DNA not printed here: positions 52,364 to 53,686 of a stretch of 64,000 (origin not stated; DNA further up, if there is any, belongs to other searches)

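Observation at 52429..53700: Stand-alone RelA/SpoT synthetase-domain gene (toxSAS/CapRel-like) inserted as a moron between lysis cassette and accessory genes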

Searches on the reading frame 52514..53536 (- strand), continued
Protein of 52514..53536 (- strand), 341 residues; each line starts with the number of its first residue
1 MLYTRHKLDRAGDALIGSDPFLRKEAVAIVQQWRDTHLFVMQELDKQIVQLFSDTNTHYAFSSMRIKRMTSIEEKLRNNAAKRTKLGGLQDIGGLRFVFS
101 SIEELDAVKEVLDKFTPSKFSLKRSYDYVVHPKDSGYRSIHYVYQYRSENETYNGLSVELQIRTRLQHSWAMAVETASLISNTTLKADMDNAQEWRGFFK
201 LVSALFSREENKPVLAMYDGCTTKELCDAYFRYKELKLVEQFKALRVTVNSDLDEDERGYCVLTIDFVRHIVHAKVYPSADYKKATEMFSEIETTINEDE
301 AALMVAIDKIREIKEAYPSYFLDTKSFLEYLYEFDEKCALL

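Call 10: find_encoding_contigs(protein=window:52514-53536:-, flank=10000, max_places=8)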
Protein window:52514-53536:- (341 aa): 23 contigs read that carry it; 8 places shown.
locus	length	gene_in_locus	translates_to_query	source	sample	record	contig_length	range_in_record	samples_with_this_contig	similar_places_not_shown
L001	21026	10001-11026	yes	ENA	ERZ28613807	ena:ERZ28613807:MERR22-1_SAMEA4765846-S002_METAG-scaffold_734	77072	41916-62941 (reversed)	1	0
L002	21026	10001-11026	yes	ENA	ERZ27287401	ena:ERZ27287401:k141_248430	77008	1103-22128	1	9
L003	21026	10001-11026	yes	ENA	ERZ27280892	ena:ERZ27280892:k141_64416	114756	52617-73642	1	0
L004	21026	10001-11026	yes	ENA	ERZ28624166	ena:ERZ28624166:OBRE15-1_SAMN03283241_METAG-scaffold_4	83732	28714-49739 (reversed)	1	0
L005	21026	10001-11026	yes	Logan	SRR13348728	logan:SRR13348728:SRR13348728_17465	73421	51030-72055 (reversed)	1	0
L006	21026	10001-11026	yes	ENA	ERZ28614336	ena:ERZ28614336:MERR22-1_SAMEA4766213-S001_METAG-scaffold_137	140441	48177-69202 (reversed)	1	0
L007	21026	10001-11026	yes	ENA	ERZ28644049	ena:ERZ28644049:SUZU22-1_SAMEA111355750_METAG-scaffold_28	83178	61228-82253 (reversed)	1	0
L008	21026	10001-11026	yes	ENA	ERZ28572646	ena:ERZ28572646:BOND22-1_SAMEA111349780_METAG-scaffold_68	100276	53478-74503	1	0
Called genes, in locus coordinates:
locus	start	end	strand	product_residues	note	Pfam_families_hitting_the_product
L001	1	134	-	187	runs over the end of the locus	PF00196:GerE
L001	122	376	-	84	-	-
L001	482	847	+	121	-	PF01381:HTH_3 (weak)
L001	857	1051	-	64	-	PF00376:MerR (weak), PF12728:HTH_17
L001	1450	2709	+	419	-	PF17293:Arm-DNA-bind_5, PF00589:Phage_integrase (faint), PF13102:Phage_int_SAM_5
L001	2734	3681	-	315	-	-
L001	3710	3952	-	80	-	-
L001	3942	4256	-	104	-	-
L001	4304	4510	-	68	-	-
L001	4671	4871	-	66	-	-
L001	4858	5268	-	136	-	-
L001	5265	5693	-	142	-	PF25223:DUF7841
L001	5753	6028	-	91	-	-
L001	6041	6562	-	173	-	-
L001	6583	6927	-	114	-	-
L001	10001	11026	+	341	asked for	PF04607:RelA_SpoT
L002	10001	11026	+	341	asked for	PF04607:RelA_SpoT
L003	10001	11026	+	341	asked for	PF04607:RelA_SpoT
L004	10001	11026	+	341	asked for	PF04607:RelA_SpoT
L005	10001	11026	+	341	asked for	PF04607:RelA_SpoT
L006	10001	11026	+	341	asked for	PF04607:RelA_SpoT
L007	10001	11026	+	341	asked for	PF04607:RelA_SpoT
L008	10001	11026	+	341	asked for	PF04607:RelA_SpoT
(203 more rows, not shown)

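Call 18: get_annotated_region(hit=H1, flank=3000)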
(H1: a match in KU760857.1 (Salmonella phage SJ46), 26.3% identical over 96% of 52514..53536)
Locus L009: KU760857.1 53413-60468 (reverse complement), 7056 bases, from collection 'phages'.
description: Salmonella phage SJ46, complete genome.
organism: Salmonella phage SJ46 (NCBI taxid 1815968)
taxonomy: Viruses; Duplodnaviria; Heunggongvirae; Uroviricota; Caudoviricetes; Punavirus; Punavirus SJ46
host: Salmonella enterica subsp. enterica serovar Indiana J46; source: -; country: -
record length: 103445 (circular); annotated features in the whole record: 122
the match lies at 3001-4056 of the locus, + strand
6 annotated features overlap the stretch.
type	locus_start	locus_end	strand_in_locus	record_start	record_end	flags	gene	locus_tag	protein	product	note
CDS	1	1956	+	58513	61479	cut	tnpA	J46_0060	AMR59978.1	transposase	TnpA Tn1721; transposase for transposon Tn1721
CDS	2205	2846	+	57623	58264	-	-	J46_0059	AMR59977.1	maturation control protein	-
CDS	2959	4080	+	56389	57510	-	-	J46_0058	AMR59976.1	RelA/SpoT family protein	GTP pyrophosphokinase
CDS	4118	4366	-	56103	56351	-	lxc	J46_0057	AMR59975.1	modulator protein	Lxc; lower expression of C1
CDS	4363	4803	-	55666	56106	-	-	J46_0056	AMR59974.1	hypothetical protein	-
CDS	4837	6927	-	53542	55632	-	-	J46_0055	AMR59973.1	DNA methylase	-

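Call 29: predict_structure(alignment_id=A1)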
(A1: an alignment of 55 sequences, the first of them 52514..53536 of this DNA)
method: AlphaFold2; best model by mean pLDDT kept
length: 341 residues; sequences in the alignment: 55
mean_pLDDT: 88.9   pTM: 0.88
mean pLDDT of the five models: 88.9, 88.9, 87.9, 86.4, 85.2
residues with pLDDT >= 90: 201; 70-90: 122; 50-70: 18; < 50: 0
segments of 3 or more residues with pLDDT < 50: none
pLDDT, mean of each block of 10 residues (from residue 1): 94 93 93 93 96 95 92 88 86 94 97 96 96 93 96 95 96 85 58 84 93 93 91 86 68 74 86 88 90 87 89 88 85 87 80
secondary structure, 60 per line:
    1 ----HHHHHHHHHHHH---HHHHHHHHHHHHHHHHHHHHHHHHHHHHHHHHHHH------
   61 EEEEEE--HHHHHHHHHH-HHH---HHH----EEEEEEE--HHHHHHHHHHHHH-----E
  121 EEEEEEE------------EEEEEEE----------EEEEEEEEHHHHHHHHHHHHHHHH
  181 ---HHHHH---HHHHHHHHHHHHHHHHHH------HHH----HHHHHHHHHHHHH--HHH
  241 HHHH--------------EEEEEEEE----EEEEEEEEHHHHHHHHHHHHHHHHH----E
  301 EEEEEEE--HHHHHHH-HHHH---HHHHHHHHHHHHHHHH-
elements in order: H5-16 H20-54 E61-66 H69-78 E93-99 H102-114 E120-127 E140-146 E157-164 H165-180 H184-188 H192-209 H223-235 H238-244 E259-266 E271-278 H279-295 E300-307 H310-316 H318-321 H325-340

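Call 30: find_related_loci(query=A1, collection=genome_contigs, flank=8000)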
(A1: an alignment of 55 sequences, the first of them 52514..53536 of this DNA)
Query A1 (341 aa) in genome_contigs; peptide patterns used: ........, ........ (x = any residue, [..] = any of these).
172 stretches matched a pattern; 113 encode a relative of the query (tblastn E <= 1e-3); the best 80 are kept; 80 distinct loci.
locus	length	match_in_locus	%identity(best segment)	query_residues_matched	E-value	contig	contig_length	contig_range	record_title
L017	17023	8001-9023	61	1-341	3e-145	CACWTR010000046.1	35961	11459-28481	MAG: uncultured Bacteroidales bacterium isolate RUG10906 genome assembly, contig: RUG10906_asm_46, whole genome shotgun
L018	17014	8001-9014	61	1-340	9e-145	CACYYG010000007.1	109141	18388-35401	MAG: uncultured Prevotellaceae bacterium isolate RUG12386 genome assembly, contig: RUG12386_asm_7, whole genome shotgun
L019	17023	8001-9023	61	1-341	2e-144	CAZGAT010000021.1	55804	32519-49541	MAG TPA_asm: uncultured Prevotella sp. isolate SRP225648_co1_919 genome assembly, contig: NODE_934_length_55804_cov_10.5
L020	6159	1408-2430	60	1-341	6e-144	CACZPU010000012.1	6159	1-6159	MAG: uncultured Prevotellaceae bacterium isolate RUG12836 genome assembly, contig: RUG12836_asm_12, whole genome shotgun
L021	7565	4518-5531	53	1-340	3e-113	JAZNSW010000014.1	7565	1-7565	MAG: Paludibacteraceae bacterium isolate T1900044806_TS20190272.MAGScoT_cleanbin_000005 SGB_2755_k141_314140, whole geno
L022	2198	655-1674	51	1-341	2e-116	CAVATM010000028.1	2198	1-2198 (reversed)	bacterium isolate G02614-L1_cleanbin_000012 genome assembly, contig: Spades_G02614-L1_contig_12105, whole genome shotgun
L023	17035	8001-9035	51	1-340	2e-110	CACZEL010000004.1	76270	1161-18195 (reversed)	MAG: uncultured Bacteroidales bacterium isolate RUG12549 genome assembly, contig: RUG12549_asm_4, whole genome shotgun s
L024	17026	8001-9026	51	1-340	5e-109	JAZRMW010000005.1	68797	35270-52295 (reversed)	MAG: Phocaeicola sp. isolate T1900045419_YK20190109.MAGScoT_cleanbin_000003 SGB_7036_k141_2627025, whole genome shotgun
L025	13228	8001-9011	50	1-340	6e-108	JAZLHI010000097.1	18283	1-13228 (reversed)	MAG: Prevotella sp. isolate T1900044981_TA20190043.MAGScoT_cleanbin_000024 SGB_4137_k141_1307392, whole genome shotgun s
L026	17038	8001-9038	49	1-340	3e-107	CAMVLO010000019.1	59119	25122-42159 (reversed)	MAG TPA_asm: uncultured Bacteroidales bacterium isolate SRR8387717_bin.14_metaWRAP_v1.3_MAG genome assembly, contig: ERZ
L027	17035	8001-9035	50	1-340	3e-107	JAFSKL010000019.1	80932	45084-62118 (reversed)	MAG: Paludibacteraceae bacterium isolate RGIG3224 Goat_Reticulum-2__c941, whole genome shotgun sequence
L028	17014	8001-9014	52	1-340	9e-114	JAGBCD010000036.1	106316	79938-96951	MAG: Paludibacteraceae bacterium isolate RGIG8984 Water_deer_Rectum-2__c490541, whole genome shotgun sequence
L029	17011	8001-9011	50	1-340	6e-105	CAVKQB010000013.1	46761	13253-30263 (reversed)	Leyella stercorea isolate H07659-L1_cleanbin_000006 genome assembly, contig: Spades_H07659-L1_contig_290, whole genome s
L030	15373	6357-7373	52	3-340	8e-111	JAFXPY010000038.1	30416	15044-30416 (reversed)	MAG: Paludibacteraceae bacterium isolate RGIG6639 Sheep_Rumen-1__c1087088, whole genome shotgun sequence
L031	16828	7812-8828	52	1-338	2e-117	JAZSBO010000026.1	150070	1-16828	MAG: Paludibacteraceae bacterium isolate T1900044928_TS20190394.MAGScoT_cleanbin_000001 SGB_3393_k141_2624832, whole gen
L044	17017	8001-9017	41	1-338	2e-74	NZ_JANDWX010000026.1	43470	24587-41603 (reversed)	Segatella copri strain HF1825 HF1825_ctg026, whole genome shotgun sequence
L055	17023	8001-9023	39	1-338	6e-71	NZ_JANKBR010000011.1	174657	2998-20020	Phocaeicola sartorii strain DSM 21941 NODE_11_length_174657_cov_52.436808, whole genome shotgun sequence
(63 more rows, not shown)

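Call 33: fold_search(model_id=the predicted structure, library=pdb)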
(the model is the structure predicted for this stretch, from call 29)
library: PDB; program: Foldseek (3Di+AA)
matches with E <= 10: 459; with E <= 0.001: 60
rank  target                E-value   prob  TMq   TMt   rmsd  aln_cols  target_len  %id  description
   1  7ztb_B                3.2e-19  1.00  0.63  0.63  10.7       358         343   26  Structure of the Salmonella tRNA pyrophosphokinase CapRel (released 2022-11-23)
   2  7ztb_A                8.7e-19  1.00  0.61  0.61  10.4       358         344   26  Structure of the Salmonella tRNA pyrophosphokinase CapRel (released 2022-11-23)
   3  9erv_A                1.4e-18  1.00  0.62  0.61  11.7       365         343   25  Structure of Salmonella CapRel bound to Bas11 Gp54 (released 2024-11-06)
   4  5ded_F                9.8e-10  1.00  0.40  0.64   5.8       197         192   24  Crystal structure of the small alarmone synthethase 1 from Bacillus subtilis bound to its product pppGpp (released 2015-10-28)
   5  5ded_E                1.7e-09  1.00  0.41  0.69   4.3       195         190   25  Crystal structure of the small alarmone synthethase 1 from Bacillus subtilis bound to its product pppGpp (released 2015-10-28)
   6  2be3_A                2.2e-09  1.00  0.39  0.61   4.4       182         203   25  Structure of a GTP Pyrophosphokinase Family Protein from Streptococcus pneumoniae (released 2005-12-06)
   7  5ded_D                2.4e-09  1.00  0.38  0.64   4.7       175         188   26  Crystal structure of the small alarmone synthethase 1 from Bacillus subtilis bound to its product pppGpp (released 2015-10-28)
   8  6ewz_B                2.4e-09  1.00  0.41  0.65   4.2       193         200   23  Crystal structure of RelP (SAS2) from Staphylococcus aureus bound to AMPCPP and GTP in the pre-catalytic state (released 2018-01-24)
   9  5ded_C                2.5e-09  1.00  0.41  0.68   3.8       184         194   26  Crystal structure of the small alarmone synthethase 1 from Bacillus subtilis bound to its product pppGpp (released 2015-10-28)
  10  6ex0_B                3.1e-09  1.00  0.41  0.66   4.2       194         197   25  Crystal structure of RelP (SAS2) from Staphylococcus aureus bound to pppGpp in the post-catalytic state (released 2018-01-24)
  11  6ex0_A                3.9e-09  1.00  0.39  0.64   4.8       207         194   23  Crystal structure of RelP (SAS2) from Staphylococcus aureus bound to pppGpp in the post-catalytic state (released 2018-01-24)
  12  5ded_G                4.1e-09  1.00  0.43  0.71   3.7       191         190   25  Crystal structure of the small alarmone synthethase 1 from Bacillus subtilis bound to its product pppGpp (released 2015-10-28)
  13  5ded_H                4.4e-09  1.00  0.41  0.67   3.8       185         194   27  Crystal structure of the small alarmone synthethase 1 from Bacillus subtilis bound to its product pppGpp (released 2015-10-28)
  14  5ded_B                4.9e-09  1.00  0.43  0.72   3.7       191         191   24  Crystal structure of the small alarmone synthethase 1 from Bacillus subtilis bound to its product pppGpp (released 2015-10-28)
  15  5ded_A                5.5e-09  1.00  0.40  0.66   3.9       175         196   26  Crystal structure of the small alarmone synthethase 1 from Bacillus subtilis bound to its product pppGpp (released 2015-10-28)
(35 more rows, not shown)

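Call 34: search_solved_structures(query=A1, max_evalue=1, show_alignments=1)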
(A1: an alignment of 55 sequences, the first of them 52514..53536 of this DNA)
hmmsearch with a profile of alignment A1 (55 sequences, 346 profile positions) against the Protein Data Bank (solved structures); distinct sequences matched with E-value up to 1: 24.
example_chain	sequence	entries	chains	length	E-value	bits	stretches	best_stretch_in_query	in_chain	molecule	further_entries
9erv_A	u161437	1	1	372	1.6e-45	159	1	1-335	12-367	RelA/SpoT family protein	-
7ztb_A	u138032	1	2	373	1.6e-45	159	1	1-335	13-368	RelA/SpoT family protein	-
5f2v_V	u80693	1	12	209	1.6e-17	66.9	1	53-172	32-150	GTP pyrophosphokinase YjbM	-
5ded_D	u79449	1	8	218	1.8e-17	66.8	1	53-172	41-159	GTP pyrophosphokinase YjbM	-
5dec_A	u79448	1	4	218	1.8e-17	66.8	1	53-172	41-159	GTP pyrophosphokinase YjbM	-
2be3_A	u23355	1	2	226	2.5e-15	59.7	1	54-172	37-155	GTP pyrophosphokinase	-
6ewz_A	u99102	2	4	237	1.3e-14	57.3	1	43-171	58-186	GTP pyrophosphokinase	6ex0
6fgj_A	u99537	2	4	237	1.5e-14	57.2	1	43-171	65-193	GTP pyrophosphokinase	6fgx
6fgk_A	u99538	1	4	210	2.3e-14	56.6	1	58-171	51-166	GTP pyrophosphokinase YwaC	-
3l9d_A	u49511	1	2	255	3.5e-14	55.9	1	54-172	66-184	Putative GTP pyrophosphokinase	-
9s6k_B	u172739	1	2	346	3e-10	43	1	14-171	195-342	GTP pyrophosphokinase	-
1vj7_A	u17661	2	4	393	2.2e-06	30.3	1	28-171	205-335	Bifunctional RELA/SPOT | Bifunctional (p)ppGpp synthase/hydrolase RelA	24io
5iqr_8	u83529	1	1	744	2.5e-06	30.1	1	26-169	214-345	GTP pyrophosphokinase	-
5kps_A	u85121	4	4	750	2.5e-06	30.1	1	26-169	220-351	GTP pyrophosphokinase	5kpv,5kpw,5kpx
5l3p_z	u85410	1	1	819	3e-06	29.8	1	27-169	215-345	GTP pyrophosphokinase,GTP pyrophosphokinase,GTP pyrophosphokinase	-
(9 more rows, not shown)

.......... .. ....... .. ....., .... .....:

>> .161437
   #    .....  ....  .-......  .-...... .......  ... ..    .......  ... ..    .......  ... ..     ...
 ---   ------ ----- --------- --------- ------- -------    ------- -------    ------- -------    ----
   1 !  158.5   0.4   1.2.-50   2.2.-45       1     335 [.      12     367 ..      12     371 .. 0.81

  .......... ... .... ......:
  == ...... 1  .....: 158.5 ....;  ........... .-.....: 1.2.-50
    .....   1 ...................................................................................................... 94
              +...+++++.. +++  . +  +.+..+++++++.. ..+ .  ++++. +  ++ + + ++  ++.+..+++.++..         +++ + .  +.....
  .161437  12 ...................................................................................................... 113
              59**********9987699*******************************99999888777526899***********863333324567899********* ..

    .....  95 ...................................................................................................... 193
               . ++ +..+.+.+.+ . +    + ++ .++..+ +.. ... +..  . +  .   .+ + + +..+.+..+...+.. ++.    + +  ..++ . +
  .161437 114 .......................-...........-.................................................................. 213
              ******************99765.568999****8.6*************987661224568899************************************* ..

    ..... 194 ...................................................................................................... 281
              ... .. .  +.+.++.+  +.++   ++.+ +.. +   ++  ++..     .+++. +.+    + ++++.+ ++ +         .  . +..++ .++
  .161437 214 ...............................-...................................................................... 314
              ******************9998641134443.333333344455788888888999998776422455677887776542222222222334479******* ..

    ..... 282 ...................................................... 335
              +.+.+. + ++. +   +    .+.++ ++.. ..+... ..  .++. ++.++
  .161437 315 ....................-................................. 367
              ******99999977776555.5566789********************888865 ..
